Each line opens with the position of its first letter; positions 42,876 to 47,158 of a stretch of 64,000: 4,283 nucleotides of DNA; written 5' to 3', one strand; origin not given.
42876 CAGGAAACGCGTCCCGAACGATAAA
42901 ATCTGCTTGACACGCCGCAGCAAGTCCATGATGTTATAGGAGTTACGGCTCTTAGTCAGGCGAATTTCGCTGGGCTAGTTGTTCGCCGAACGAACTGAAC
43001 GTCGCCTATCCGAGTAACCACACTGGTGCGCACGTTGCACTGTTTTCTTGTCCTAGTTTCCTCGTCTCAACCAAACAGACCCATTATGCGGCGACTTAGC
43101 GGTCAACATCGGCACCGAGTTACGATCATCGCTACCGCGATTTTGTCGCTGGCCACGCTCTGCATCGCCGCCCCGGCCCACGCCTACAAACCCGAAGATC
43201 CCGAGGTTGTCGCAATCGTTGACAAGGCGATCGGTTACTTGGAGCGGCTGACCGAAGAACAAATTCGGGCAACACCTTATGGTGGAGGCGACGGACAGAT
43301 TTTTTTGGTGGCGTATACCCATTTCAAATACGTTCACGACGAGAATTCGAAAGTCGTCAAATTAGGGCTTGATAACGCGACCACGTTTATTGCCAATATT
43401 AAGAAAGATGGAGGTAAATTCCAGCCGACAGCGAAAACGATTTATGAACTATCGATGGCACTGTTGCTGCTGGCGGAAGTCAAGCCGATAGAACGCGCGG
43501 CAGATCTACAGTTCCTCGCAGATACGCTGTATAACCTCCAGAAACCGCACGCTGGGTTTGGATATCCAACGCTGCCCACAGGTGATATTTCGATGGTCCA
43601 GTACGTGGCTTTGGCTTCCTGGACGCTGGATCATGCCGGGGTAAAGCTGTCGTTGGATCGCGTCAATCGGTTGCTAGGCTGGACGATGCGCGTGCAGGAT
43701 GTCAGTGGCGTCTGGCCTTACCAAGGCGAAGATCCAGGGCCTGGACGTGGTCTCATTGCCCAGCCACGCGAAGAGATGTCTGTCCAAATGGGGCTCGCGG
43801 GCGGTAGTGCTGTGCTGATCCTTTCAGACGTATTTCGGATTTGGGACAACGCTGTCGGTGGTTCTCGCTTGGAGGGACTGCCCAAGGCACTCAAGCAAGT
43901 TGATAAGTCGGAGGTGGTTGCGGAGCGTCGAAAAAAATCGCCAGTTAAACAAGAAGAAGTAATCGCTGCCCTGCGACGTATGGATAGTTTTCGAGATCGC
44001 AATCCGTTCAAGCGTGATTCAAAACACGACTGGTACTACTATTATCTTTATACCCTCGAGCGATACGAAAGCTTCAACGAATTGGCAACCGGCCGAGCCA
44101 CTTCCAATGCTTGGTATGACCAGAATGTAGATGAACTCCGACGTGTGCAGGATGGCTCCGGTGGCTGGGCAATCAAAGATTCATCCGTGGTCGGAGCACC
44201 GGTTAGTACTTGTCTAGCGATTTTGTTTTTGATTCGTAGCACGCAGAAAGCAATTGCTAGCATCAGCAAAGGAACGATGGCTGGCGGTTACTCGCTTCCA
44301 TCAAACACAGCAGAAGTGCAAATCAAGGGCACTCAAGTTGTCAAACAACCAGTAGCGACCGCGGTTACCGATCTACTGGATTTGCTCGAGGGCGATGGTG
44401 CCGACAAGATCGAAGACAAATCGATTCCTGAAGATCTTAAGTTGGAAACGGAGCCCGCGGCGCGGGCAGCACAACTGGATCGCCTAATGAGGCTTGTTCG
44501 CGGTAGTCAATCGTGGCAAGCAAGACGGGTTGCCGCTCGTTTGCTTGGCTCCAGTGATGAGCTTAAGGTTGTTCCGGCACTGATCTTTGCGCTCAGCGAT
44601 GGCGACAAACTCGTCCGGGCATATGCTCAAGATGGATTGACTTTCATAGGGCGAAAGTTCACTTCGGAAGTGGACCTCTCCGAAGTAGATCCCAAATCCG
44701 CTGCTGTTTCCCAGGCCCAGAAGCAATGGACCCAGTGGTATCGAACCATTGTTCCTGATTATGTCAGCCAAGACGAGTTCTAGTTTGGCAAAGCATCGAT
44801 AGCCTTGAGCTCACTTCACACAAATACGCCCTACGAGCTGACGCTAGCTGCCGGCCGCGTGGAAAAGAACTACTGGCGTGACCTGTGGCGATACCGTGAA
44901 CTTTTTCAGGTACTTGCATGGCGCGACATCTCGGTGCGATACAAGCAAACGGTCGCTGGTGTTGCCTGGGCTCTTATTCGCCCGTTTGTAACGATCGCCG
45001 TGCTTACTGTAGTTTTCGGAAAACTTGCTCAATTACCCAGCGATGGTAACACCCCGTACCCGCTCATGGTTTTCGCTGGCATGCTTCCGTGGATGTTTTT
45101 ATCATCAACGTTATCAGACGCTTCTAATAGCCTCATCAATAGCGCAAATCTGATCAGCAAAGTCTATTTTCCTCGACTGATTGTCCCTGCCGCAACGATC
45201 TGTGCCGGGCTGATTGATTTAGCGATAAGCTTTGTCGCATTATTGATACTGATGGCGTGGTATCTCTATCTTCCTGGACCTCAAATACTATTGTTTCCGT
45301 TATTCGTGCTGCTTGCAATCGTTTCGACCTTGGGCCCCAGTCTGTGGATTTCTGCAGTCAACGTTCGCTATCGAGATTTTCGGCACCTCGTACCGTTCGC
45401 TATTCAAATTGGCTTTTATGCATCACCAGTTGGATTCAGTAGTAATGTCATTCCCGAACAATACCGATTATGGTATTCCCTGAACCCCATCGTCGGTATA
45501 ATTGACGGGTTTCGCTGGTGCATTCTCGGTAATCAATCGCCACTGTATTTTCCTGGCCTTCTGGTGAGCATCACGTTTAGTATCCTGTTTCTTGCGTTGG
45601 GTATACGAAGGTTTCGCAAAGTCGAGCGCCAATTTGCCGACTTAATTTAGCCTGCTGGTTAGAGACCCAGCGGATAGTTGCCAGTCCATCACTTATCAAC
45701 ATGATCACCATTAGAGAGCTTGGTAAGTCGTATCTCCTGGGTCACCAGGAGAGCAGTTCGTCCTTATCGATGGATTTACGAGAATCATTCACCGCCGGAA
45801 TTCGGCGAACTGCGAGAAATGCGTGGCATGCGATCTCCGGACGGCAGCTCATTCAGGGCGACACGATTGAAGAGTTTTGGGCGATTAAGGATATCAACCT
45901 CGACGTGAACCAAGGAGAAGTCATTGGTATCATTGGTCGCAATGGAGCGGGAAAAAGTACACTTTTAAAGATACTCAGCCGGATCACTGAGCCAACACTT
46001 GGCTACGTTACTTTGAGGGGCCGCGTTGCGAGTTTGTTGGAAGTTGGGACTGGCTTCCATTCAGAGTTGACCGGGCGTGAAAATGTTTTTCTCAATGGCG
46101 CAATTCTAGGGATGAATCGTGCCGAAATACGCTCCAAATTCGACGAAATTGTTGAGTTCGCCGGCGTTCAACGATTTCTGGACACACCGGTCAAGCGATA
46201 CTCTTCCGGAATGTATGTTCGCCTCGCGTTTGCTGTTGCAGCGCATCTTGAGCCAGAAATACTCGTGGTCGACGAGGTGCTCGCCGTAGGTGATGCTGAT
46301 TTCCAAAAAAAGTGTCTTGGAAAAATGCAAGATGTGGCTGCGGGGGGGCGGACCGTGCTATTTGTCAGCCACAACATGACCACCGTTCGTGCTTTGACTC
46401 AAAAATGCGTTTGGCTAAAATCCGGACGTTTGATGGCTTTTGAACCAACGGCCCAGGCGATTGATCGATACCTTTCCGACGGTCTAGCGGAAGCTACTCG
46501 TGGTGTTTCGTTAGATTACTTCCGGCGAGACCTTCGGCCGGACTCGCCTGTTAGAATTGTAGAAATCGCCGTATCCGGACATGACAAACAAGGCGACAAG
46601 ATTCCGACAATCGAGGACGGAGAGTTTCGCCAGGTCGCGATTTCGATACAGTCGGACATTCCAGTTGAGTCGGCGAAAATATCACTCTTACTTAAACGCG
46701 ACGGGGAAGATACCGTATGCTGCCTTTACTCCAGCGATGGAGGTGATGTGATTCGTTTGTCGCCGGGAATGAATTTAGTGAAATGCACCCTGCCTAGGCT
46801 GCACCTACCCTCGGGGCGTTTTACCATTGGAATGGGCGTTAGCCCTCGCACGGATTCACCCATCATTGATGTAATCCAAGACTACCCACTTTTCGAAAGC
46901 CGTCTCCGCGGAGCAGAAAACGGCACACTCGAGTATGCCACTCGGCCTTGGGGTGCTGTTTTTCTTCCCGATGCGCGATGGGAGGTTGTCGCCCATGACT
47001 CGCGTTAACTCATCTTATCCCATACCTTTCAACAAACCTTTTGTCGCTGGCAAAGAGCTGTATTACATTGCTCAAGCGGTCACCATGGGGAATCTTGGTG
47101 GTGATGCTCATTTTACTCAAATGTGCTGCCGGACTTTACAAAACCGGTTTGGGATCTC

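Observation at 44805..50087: ECA-like dTDP-Fuc4NAc module (wecE-wecD-wecF homologs) behind a Wzm/Wzt ABC exporter in a Planctomycete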

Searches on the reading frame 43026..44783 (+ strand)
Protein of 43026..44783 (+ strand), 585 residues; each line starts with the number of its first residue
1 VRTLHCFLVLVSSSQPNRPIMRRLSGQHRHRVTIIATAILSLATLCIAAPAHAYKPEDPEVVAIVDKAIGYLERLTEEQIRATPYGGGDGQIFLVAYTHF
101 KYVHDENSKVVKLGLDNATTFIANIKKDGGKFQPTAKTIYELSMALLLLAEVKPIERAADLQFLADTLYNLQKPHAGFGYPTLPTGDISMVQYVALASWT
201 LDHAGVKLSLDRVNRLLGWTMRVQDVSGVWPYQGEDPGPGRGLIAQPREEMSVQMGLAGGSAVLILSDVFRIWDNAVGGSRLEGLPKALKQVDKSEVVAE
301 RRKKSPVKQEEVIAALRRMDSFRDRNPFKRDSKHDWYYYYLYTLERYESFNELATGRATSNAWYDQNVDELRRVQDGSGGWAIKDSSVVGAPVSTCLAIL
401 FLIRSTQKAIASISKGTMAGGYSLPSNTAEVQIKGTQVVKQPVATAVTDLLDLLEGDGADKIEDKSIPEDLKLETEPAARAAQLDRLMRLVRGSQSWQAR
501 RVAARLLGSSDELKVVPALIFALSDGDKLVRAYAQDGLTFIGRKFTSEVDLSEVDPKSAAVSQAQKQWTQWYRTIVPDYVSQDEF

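Call 3: search_protein_families(library=pfam, proteins=[window:43026-44783:+], max_evalue=0.01)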
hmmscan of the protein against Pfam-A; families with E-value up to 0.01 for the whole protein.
window:43026-44783:+ (585 aa): 1 family
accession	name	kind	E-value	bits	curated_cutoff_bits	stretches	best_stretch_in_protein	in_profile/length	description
PF13646.12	HEAT_2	-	4.2e-05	24.2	27.7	1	485-542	2-59/88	HEAT repeats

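Call 4: search_protein_families(library=ncbifam, proteins=[window:43026-44783:+], max_evalue=0.01)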
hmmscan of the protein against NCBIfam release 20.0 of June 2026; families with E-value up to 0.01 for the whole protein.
window:43026-44783:+ (585 aa): 1 family
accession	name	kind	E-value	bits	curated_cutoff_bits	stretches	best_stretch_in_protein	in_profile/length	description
NF058502.1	phyc_lyase_CpcE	equivalog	0.0071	15.9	330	0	497-547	56-106/260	C-phycocyanin alpha-cysteine-84 phycocyanobilin lyase subunit CpcE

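Call 28: search_protein_families(library=pfam, proteins=[window:43026-44783:+], max_evalue=10)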
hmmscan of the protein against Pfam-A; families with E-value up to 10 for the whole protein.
window:43026-44783:+ (585 aa): 3 families
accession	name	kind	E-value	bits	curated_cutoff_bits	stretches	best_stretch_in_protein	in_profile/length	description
PF13646.12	HEAT_2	-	4.2e-05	24.2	27.7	1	485-542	2-59/88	HEAT repeats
PF21159.3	FlgK_2nd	-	0.14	13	24.7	1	406-448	9-53/116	Flagellar hook-associated protein 1, D3 domain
PF02985.28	HEAT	-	0.22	12.3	23.5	0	515-539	1-25/31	HEAT repeat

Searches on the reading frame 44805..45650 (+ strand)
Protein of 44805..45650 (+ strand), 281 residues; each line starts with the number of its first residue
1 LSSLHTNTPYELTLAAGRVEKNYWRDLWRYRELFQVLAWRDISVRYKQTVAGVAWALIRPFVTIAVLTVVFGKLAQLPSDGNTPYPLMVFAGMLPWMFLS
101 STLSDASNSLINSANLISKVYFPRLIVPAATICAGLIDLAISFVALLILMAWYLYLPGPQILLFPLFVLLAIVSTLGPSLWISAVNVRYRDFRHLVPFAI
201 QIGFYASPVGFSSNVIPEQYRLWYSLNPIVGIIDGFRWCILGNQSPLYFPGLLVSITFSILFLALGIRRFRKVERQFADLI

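Call 3: search_protein_families(library=pfam, proteins=[window:44805-45650:+], max_evalue=0.01)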
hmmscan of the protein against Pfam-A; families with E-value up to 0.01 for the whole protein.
window:44805-45650:+ (281 aa): 1 family
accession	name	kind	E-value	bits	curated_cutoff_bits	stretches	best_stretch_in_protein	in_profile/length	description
PF01061.29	ABC2_membrane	-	5.8e-21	75.4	26.9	1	33-240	2-210/211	ABC-2 type transporter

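Call 4: search_protein_families(library=ncbifam, proteins=[window:44805-45650:+], max_evalue=0.01)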
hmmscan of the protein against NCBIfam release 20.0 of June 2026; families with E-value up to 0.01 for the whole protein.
window:44805-45650:+ (281 aa): 3 families
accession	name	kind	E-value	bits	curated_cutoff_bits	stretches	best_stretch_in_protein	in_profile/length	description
NF050109.1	galactan_ABC_perm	equivalog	3.2e-18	66.2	380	1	27-271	17-265/272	galactan export ABC transporter permease subunit Wzm/RfbD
NF011723.0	PRK15176.1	equivalog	9.1e-07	28.9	297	1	23-264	10-251/264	Vi polysaccharide ABC transporter inner membrane protein VexB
NF050053.1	CapPschTportKpsM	equivalog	1.3e-06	28.6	300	1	34-243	5-220/257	capsule polysaccharide transporter KpsM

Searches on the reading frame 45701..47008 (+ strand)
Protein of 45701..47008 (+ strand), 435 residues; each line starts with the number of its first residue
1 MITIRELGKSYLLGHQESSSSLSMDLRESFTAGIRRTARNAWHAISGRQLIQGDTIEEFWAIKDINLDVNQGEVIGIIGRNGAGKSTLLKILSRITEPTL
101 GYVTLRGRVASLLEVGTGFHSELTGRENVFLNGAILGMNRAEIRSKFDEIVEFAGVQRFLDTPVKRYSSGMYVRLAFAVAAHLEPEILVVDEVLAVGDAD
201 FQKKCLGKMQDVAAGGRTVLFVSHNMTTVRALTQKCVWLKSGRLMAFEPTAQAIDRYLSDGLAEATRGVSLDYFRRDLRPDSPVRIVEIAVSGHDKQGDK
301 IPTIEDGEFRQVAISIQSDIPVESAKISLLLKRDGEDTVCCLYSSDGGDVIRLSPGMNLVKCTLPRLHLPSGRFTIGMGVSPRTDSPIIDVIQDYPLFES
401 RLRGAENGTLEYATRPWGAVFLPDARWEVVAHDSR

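Call 3: search_protein_families(library=pfam, proteins=[window:45701-47008:+], max_evalue=0.01)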
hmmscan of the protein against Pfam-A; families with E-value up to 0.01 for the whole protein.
window:45701-47008:+ (435 aa): 5 families
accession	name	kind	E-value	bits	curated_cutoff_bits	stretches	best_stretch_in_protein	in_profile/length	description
PF00005.33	ABC_tran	-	5.5e-22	79.3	25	1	63-193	2-135/137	ABC transporter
PF13304.12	AAA_21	-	2.5e-05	25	27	1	75-150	2-63/304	AAA domain, putative AbiEii toxin, Type IV TA system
PF13476.12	AAA_23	-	0.00085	20.4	27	1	56-92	4-39/201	AAA domain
PF13175.12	AAA_15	-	0.00088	19.4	32.1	1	56-96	8-47/374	AAA ATPase domain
PF13555.12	AAA_29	-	0.0043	17.2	27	1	68-89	18-39/61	P-loop containing region of AAA domain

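Call 4: search_protein_families(library=ncbifam, proteins=[window:45701-47008:+], max_evalue=0.01)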
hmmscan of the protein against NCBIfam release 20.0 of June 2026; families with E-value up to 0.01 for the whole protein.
window:45701-47008:+ (435 aa): 185 families (the best 25 are shown)
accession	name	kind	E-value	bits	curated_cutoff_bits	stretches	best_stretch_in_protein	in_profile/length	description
NF010065.0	PRK13545.1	equivalog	3.8e-56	190.9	538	1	59-257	37-234/549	teichoic acids export protein ATP-binding subunit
NF050108.1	galactan_ABC_ATP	equivalog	6.6e-52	176.1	400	1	53-257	36-240/244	galactan export ABC transporter ATP-binding subunit Wzt/RfbE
NF010066.0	PRK13546.1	equivalog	5.8e-50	170.1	320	1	50-257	28-234/264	teichoic acids export ABC transporter ATP-binding subunit TagH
TIGR01188.1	drrA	subfamily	8e-33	114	312.45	1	57-250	4-208/302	daunorubicin resistance ABC transporter, ATP-binding protein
TIGR04521.1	ECF_ATPase_2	equivalog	8.3e-26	90.7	330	2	128-253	105-232/279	energy-coupling factor transporter ATPase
TIGR01166.1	cbiO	subfamily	6.9e-23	81.1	211.8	2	61-108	7-54/190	cobalt ABC transporter, ATP-binding protein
NF010060.0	PRK13537.1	equivalog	1.7e-22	79.7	521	1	61-254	30-234/314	nodulation factor ABC transporter ATP-binding protein NodI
TIGR04520.1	ECF_ATPase_1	equivalog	2e-22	79.9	315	2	58-108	14-64/269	energy-coupling factor transporter ATPase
TIGR00968.1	3a0106s01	subfamily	6.4e-22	78.2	342.75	1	58-252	12-217/237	sulfate ABC transporter ATP-binding protein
TIGR02673.1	FtsE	equivalog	1.1e-21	77.6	264.85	2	123-242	94-213/214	cell division ATP-binding protein FtsE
NF010059.0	PRK13536.1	equivalog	1.8e-21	76.2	549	1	61-255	58-263/342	nodulation factor ABC transporter ATP-binding protein NodI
TIGR01288.1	nodI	equivalog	2.9e-21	75.7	424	1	62-258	20-227/303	nodulation factor ABC transporter ATP-binding protein NodI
TIGR02142.1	modC_ABC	equivalog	2.7e-20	72.9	285.05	1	64-255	15-221/353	molybdenum ABC transporter ATP-binding protein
TIGR01186.1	proV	subfamily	4.3e-20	72.1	326.6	1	61-245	8-209/363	betaine/proline/choline family ABC transporter ATP-binding protein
NF033858.1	ABC2_perm_RbbA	equivalog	5.2e-20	71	1050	1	39-262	261-493/909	ribosome-associated ATPase/putative transporter RbbA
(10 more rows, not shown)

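Call 19: search_solved_structures(query=window:45701-47008:+, show_alignments=0, max_evalue=1e-25)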
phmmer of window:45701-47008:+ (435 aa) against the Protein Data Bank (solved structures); distinct sequences matched with E-value up to 1e-25: 13.
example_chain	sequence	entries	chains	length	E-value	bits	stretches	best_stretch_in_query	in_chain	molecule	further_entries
6amx_A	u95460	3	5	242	7.4e-62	212.8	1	56-246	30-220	ABC transporter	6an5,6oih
8dku_A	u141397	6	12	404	1.5e-61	211.8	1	56-247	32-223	ABC transporter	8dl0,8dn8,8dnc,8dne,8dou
6m96_A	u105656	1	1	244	2e-61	211.4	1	56-246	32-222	ABC transporter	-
7k2t_A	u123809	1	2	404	3.9e-61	210.4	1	56-247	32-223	ABC transporter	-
6jbh_A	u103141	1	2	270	1.7e-53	185.3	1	50-257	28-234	TarH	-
7dd0_A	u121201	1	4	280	3e-50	174.5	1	58-257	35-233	Teichoic acids export ATP-binding protein TagH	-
9cfl_B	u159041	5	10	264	5.5e-44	153.9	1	56-257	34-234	Teichoic acids export ATP-binding protein TagH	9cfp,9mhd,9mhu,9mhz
9qhw_C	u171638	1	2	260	5.7e-43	150.5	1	57-246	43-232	ABC transporter ATP-binding protein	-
9qfx_C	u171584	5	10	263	5.9e-43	150.5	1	57-247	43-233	ABC transporter ATP-binding protein | Probable o-antigen/lipopolysaccharide transport ATP-binding protein ABC transporter RfbE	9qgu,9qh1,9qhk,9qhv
9qhx_C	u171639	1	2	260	1.5e-42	149.2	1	57-246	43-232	ABC transporter ATP-binding protein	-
9qhj_C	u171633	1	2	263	1.5e-42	149.1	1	57-247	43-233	Probable o-antigen/lipopolysaccharide transport ATP-binding protein ABC transporter RfbE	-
8tsi_A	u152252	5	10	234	4.7e-28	101.4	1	63-258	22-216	ABC transporter ATP-binding protein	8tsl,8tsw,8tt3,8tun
8tsh_A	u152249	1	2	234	1.2e-27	100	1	63-258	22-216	ABC transporter ATP-binding protein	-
